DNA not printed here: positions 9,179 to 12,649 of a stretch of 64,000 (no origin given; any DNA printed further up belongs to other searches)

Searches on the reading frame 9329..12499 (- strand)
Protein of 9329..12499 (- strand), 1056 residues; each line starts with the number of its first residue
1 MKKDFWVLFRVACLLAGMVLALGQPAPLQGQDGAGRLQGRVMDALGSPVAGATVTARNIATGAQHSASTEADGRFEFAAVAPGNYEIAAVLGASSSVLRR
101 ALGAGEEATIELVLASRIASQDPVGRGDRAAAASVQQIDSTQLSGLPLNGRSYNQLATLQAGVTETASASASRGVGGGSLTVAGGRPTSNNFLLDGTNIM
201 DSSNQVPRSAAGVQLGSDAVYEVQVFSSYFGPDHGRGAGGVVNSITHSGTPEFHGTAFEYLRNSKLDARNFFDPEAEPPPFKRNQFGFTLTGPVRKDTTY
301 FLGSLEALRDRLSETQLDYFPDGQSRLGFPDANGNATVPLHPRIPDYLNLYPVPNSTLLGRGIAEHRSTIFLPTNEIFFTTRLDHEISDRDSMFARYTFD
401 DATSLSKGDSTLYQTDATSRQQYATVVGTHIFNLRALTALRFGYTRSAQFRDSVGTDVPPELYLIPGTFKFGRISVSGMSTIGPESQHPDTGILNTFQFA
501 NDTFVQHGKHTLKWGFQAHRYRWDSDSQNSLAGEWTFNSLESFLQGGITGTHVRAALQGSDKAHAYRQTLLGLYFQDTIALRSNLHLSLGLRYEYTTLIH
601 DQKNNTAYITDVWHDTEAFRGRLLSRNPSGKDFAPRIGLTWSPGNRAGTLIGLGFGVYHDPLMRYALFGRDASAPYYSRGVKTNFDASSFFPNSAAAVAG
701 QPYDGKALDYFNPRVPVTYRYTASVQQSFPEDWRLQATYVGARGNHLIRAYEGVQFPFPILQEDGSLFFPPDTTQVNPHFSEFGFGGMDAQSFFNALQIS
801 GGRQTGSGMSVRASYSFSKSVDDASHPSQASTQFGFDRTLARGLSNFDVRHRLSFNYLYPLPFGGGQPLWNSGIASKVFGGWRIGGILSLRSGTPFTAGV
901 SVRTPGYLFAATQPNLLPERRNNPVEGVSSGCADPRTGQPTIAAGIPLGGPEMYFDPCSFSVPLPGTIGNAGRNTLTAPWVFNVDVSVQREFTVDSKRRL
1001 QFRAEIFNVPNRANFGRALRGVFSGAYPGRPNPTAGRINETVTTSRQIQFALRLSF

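Call 79: search_protein_families(library=pfam, proteins=[window:9329-12499:-], max_evalue=0.00001)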
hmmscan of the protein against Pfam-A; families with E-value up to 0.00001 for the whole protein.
window:9329-12499:- (1056 aa): 3 families
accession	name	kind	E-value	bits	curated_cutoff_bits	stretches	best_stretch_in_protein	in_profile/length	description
PF25183.1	OMP_b-brl_4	-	5.7e-149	498.5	30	1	245-1049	1-838/838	Outer membrane beta barrel domain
PF13620.12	CarboxypepD_reg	-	1.2e-14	54.9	32.3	1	37-114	2-81/82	Carboxypeptidase regulatory-like domain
PF00593.30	TonB_dep_Rec_b-barrel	-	6.9e-06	26.6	27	1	398-643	38-227/436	TonB dependent receptor-like, beta-barrel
